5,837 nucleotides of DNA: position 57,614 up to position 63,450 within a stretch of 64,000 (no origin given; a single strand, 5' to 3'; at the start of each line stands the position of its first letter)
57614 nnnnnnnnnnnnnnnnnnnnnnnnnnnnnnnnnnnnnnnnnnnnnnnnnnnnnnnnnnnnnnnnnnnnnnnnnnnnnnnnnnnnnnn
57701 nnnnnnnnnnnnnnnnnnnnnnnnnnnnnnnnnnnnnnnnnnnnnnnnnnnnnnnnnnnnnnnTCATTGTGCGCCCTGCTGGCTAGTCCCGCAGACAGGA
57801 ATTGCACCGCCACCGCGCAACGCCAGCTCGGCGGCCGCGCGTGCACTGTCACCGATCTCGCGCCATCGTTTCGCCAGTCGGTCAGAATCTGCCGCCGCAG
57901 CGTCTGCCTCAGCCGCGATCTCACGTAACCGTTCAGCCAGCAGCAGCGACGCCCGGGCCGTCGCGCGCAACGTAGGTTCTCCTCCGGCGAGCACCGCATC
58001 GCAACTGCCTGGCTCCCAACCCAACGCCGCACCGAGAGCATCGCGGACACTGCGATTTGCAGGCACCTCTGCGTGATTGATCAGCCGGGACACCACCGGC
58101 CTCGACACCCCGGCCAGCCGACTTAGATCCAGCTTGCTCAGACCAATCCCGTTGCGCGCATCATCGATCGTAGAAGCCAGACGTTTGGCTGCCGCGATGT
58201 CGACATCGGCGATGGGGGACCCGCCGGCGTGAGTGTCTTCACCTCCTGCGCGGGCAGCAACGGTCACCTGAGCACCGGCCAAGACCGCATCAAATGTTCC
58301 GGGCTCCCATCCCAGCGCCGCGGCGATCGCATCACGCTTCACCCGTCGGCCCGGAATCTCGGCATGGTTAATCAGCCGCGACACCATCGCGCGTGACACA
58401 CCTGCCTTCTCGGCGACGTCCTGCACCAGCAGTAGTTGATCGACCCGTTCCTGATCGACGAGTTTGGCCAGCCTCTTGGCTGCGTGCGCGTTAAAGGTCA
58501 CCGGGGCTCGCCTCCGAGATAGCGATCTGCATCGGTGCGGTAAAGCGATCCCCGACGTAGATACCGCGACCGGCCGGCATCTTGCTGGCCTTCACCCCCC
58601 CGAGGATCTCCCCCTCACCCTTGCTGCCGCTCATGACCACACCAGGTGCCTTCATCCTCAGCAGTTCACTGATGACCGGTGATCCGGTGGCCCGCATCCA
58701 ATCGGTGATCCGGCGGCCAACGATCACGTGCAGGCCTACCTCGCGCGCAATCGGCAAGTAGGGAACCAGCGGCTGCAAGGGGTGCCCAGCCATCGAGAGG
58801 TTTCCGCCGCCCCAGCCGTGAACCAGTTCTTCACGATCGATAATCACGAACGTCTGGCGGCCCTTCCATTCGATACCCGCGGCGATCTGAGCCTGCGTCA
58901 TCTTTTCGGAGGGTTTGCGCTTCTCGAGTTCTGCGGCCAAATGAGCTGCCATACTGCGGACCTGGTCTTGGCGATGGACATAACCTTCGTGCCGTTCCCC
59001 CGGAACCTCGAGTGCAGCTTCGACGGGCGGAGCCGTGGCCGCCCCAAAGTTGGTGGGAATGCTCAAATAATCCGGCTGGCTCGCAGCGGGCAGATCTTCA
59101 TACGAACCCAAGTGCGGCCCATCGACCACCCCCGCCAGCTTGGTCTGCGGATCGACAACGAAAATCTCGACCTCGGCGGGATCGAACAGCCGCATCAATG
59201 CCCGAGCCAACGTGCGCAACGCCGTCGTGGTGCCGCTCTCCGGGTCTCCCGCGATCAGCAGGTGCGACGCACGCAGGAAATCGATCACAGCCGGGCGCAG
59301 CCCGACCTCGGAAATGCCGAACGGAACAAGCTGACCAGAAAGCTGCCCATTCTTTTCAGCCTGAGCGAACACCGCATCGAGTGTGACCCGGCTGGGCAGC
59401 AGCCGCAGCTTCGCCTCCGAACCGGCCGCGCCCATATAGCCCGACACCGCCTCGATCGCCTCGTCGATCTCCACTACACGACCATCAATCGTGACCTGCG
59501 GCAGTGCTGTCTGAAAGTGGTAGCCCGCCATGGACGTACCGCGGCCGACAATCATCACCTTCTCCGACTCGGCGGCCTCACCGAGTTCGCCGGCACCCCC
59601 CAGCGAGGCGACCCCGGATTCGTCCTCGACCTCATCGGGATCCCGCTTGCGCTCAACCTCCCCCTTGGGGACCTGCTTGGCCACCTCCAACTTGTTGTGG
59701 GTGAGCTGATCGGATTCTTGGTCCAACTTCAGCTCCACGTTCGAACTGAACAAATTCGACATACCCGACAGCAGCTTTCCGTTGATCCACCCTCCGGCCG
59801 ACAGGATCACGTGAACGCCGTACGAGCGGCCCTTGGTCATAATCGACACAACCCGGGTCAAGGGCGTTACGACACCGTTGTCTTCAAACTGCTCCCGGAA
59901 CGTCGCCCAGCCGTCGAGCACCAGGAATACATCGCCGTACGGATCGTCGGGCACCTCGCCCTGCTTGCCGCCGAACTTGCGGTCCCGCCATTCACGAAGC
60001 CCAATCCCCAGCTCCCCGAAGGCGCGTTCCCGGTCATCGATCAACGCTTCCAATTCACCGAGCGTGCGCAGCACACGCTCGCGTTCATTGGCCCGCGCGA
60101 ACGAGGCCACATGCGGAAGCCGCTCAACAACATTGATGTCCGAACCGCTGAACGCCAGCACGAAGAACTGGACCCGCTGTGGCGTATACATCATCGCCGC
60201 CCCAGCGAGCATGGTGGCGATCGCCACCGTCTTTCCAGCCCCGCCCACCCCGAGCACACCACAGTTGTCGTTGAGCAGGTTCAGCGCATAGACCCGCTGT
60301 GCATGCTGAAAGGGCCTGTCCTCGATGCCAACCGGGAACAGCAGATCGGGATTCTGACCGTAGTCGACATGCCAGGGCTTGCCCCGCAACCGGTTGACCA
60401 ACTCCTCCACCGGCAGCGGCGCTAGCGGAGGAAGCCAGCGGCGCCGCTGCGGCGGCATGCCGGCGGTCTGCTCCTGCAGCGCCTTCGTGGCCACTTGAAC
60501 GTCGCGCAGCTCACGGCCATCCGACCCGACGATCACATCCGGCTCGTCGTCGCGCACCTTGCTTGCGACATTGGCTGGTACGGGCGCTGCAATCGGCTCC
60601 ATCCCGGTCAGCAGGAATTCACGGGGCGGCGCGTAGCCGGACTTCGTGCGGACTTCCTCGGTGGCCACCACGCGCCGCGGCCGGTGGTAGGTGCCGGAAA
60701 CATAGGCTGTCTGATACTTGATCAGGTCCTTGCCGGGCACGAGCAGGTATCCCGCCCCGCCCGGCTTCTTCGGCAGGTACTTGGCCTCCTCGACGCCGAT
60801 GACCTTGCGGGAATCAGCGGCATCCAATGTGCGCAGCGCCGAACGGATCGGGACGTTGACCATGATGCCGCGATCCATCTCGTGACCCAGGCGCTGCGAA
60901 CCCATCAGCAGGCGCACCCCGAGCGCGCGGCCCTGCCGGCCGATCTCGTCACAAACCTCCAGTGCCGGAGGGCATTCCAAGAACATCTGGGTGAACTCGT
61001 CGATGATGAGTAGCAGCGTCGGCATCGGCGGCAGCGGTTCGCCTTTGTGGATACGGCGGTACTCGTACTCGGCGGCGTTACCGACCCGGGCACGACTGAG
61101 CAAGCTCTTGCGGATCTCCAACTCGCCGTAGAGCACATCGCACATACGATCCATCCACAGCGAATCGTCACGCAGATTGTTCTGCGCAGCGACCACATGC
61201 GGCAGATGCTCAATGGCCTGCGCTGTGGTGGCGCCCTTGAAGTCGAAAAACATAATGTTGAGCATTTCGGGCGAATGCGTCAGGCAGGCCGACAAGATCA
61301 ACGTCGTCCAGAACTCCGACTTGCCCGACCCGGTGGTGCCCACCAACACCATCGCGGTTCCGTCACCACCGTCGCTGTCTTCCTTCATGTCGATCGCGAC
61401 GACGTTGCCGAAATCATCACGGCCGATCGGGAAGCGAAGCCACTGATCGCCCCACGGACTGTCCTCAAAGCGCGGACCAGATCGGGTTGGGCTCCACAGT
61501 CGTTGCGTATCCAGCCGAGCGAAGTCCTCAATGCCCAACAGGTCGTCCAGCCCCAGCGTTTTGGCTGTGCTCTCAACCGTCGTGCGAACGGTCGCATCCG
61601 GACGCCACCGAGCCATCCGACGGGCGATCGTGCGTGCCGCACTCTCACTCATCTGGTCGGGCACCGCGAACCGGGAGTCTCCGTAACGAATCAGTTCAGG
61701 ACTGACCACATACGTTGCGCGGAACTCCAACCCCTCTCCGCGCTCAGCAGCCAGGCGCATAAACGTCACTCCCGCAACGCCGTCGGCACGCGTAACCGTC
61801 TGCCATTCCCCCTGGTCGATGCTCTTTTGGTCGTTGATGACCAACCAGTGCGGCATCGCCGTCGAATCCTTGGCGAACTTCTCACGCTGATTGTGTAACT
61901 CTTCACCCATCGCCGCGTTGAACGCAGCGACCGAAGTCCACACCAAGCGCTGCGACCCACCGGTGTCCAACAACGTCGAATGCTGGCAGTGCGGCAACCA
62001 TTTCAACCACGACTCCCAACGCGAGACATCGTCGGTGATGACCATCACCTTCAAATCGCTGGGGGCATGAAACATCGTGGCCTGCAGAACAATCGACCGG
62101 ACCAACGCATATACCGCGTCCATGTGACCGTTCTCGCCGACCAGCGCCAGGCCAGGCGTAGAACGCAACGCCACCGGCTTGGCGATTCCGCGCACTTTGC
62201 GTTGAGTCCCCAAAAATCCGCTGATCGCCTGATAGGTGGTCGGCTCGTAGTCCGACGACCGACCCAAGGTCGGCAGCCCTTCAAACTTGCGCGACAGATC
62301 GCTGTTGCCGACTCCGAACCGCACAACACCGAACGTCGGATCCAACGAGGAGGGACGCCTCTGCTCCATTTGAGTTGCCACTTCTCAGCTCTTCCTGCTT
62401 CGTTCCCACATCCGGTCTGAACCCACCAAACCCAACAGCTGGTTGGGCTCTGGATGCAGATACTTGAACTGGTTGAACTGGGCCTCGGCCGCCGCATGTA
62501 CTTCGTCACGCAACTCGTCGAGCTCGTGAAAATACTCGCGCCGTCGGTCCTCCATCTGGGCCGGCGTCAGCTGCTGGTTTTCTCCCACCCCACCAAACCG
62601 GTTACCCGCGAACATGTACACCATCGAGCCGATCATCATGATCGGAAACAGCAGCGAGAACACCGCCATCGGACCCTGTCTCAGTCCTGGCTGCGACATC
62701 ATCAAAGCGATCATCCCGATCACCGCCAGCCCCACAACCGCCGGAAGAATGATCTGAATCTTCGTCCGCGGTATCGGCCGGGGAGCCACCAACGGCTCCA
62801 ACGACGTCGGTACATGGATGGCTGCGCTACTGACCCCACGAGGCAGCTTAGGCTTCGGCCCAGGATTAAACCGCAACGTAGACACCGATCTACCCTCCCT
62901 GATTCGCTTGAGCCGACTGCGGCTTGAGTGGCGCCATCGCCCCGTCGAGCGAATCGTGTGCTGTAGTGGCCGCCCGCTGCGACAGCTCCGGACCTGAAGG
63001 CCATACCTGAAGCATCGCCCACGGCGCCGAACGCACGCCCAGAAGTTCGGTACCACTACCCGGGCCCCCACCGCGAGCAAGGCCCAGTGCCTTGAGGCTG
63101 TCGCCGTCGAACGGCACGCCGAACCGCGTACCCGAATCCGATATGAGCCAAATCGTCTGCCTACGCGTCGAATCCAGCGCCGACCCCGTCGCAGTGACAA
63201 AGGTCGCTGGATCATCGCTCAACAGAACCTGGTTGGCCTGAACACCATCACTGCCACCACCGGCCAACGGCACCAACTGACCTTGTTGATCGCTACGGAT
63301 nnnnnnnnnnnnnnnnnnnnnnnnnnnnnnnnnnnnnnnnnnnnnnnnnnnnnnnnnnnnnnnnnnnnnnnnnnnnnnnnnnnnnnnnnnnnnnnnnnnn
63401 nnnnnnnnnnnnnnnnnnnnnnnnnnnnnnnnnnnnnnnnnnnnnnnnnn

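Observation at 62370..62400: In-frame TGA splits eccC after its transmembrane domain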

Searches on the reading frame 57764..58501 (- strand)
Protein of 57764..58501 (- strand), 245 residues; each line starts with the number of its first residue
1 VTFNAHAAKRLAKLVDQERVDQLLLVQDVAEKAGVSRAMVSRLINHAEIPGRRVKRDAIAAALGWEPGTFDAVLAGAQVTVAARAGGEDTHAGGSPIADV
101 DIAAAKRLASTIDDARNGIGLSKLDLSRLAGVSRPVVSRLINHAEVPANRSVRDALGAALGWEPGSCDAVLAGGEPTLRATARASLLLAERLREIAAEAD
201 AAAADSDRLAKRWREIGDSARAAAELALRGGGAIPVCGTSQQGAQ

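Call 14: search_protein_families(library=pfam, proteins=[window:57764-58501:-])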
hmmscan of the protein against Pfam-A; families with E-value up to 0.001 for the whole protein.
window:57764-58501:- (245 aa): 7 families
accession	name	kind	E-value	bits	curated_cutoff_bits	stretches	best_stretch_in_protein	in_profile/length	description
PF00356.27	LacI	-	2.4e-10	40.4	27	1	27-48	3-24/46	Bacterial regulatory proteins, lacI family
PF01381.28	HTH_3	-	7.7e-08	32.7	23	0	114-142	3-31/55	Helix-turn-helix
PF13545.12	HTH_Crp_2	-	5e-06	26.8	27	0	117-142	19-44/70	Crp-like helix-turn-helix domain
PF12802.13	MarR_2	-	8e-05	23.2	27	0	24-47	21-44/61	MarR family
PF12728.13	HTH_17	-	0.0001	23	27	0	26-54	4-32/51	Helix-turn-helix domain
PF13443.12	HTH_26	-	0.00012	22.7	22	0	121-143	11-33/63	Cro/C1-type HTH DNA-binding domain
PF18090.7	SoPB_HTH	-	0.00089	19.8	27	0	28-54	24-50/75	Centromere-binding protein HTH domain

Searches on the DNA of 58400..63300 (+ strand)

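Call 9: search_dna_similar(query=window:58400-63300:+, collection=plasmids, mode=distant, max_rows=25)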
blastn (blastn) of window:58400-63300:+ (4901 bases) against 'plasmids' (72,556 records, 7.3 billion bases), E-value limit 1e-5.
Records with a match: 25; places in all: 27; records where one place covers at least 80% of the query: 0.
Best place of each record, by identity: 80-90% 4; 60-80% 21.
By first word of the organism name: Mycobacterium 13; Mycolicibacterium 6; Streptomyces 4; Nonomuraea 1; Mycobacteroides 1.
By predicted mobility (MOB-suite, as given by PLSDB): mobilizable 15; non-mobilizable 10.
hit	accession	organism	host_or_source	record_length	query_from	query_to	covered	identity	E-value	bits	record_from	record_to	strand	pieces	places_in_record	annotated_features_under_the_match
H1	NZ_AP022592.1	Mycolicibacterium arabiense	-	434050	1101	4400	40%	68.1%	2e-54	606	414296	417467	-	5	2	eccCb: type VII secretion protein EccCb | hypothetical protein (x2)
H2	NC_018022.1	Mycolicibacterium chubuense NBB4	-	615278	1497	4399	36%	68.1%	6e-56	556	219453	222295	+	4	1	eccCa: type VII secretion protein EccCa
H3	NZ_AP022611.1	Mycolicibacterium madagascariense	-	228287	1497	4400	36%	66.1%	6e-81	383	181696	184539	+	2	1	eccCa: type VII secretion protein EccCa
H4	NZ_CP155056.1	Mycobacterium pseudoshottsii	Argyrosomus regius,spleen tissue,spleen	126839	1499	4879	33%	67.6%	2e-43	555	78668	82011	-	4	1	eccCb: type VII secretion protein EccCb | hypothetical protein | eccB: type VII secretion protein EccB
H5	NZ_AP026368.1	Mycobacterium pseudoshottsii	Sardinops melanostictus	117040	1499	4879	33%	67.6%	2e-43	551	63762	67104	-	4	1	eccCb: type VII secretion protein EccCb | hypothetical protein | eccB: type VII secretion protein EccB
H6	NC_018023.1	Mycolicibacterium chubuense NBB4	-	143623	1497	4399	29%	69.0%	2e-50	546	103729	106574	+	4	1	eccCa: type VII secretion protein EccCa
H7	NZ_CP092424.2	Mycobacterium lentiflavum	-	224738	1499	4637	27%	67.3%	1e-39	429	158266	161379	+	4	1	eccCb: type VII secretion protein EccCb | hypothetical protein | eccB: type VII secretion protein EccB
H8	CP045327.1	Mycobacterium sp. THAF192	pure culture,Surface of a polyethylene ...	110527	1496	3079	26%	68.6%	2e-55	442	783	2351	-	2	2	eccCa5: ESX-1 secretion system protein EccCa1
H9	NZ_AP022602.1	Mycobacterium gallinarum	-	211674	2352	4399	23%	66.4%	8e-42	281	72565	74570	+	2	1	eccCa: type VII secretion protein EccCa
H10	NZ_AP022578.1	Mycolicibacterium aubagnense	-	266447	2349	4630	11%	70.3%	4e-33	239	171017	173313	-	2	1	eccCb: type VII secretion protein EccCb | hypothetical protein | eccB: type VII secretion protein EccB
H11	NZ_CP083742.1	Mycobacterium ulcerans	Cynoglossus semilaevis,whole ...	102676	4233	4879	10%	68.8%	1e-26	202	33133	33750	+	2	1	eccB: type VII secretion protein EccB | hypothetical protein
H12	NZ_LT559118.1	Nonomuraea gerenzanensis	-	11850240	2488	2937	9%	65.9%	3e-9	74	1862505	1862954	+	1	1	none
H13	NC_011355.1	Mycobacterium liflandii 128FXT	-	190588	4570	4879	6%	68.4%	1e-26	132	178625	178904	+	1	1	eccB: type VII secretion protein EccB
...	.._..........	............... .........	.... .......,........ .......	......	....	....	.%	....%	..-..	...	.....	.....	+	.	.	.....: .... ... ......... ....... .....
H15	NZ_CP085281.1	Mycobacterium avium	Homo sapiens,sputum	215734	2795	2992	4%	71.1%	2e-12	85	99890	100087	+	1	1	eccCa: type VII secretion protein EccCa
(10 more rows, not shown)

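Call 72: get_annotated_region(hit=H4, flank=1500)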
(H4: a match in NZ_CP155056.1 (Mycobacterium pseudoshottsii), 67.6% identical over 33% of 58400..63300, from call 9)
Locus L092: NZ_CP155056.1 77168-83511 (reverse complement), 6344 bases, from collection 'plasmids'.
description: Mycobacterium pseudoshottsii strain AR plasmid unnamed, complete sequence
organism: Mycobacterium pseudoshottsii (NCBI taxid 265949)
taxonomy: Bacteria; Actinomycetota; Actinomycetes; Mycobacteriales; Mycobacteriaceae; Mycobacterium; Mycobacterium pseudoshottsii
host: -; source: Argyrosomus regius,spleen tissue,spleen; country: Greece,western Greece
typing (MOB-suite, as given by PLSDB): mobilizable; replicon rep_cluster_441; relaxase MOBF
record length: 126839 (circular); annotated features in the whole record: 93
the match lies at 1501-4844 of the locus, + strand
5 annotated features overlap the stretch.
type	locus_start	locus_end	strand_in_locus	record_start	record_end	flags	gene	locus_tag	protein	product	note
CDS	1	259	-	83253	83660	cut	-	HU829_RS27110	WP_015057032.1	helix-turn-helix transcriptional regulator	-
CDS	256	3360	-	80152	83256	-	eccCb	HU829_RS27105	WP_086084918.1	type VII secretion protein EccCb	GO:0009306 - protein secretion [Evidence IEA]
CDS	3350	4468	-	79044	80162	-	-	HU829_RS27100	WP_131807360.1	hypothetical protein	-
CDS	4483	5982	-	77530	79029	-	eccB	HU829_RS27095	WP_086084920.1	type VII secretion protein EccB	GO:0009306 - protein secretion [Evidence IEA]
CDS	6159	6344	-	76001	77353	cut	-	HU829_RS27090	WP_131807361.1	PIN domain-containing protein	-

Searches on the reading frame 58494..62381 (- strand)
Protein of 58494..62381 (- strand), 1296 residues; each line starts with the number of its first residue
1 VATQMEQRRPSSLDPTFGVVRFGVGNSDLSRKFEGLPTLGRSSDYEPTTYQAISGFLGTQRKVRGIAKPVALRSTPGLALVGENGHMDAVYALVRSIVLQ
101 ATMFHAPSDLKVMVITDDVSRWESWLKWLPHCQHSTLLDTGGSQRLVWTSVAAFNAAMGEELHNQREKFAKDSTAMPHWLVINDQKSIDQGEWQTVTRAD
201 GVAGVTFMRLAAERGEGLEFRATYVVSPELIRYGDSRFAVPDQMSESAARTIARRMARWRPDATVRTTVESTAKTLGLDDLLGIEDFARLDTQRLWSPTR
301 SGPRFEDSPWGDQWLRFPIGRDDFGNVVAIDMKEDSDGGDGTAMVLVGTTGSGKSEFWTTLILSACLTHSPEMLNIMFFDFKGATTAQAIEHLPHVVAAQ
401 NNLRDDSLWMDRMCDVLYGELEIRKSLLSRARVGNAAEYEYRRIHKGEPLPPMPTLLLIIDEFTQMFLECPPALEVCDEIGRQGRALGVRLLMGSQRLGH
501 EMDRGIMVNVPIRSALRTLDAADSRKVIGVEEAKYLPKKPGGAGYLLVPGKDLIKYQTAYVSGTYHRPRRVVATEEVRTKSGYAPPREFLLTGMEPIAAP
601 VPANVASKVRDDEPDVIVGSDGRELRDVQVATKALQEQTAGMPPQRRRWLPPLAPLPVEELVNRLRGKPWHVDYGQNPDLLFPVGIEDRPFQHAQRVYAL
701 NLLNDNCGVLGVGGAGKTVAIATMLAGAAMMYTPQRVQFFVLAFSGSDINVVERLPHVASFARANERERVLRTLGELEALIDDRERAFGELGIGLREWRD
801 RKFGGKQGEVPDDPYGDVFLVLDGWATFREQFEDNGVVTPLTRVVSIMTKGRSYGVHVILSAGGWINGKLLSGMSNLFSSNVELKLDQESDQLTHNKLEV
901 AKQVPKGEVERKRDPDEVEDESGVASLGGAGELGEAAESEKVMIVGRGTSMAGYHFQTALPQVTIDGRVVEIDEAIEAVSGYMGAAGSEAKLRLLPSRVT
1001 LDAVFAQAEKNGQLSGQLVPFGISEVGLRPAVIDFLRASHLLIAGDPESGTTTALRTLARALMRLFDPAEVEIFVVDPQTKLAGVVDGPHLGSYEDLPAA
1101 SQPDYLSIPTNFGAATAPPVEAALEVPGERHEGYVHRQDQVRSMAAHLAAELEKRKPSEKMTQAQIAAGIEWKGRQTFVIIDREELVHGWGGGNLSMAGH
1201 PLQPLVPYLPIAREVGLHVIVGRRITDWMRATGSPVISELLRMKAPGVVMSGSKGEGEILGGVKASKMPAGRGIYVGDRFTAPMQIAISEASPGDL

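Call 6: search_protein_families(library=ncbifam, proteins=[window:58494-62381:-])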
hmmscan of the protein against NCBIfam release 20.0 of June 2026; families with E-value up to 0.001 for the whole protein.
window:58494-62381:- (1296 aa): 4 families
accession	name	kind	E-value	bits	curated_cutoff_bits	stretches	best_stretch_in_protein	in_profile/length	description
TIGR03925.1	T7SS_EccC_b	equivalog_domain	4e-153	510.7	346.55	3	635-1096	10-419/564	type VII secretion protein EccCb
TIGR03924.1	T7SS_EccC_a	equivalog_domain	4e-152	508.3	509.15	2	5-565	124-673/673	type VII secretion protein EccCa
TIGR03928.1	T7_EssCb_Firm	equivalog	1.8e-79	267.7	778.4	2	81-891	211-984/1296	type VII secretion protein EssC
NF007615.0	PRK10263.1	equivalog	8.5e-08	30.3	1566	0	343-529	1012-1217/1355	DNA translocase FtsK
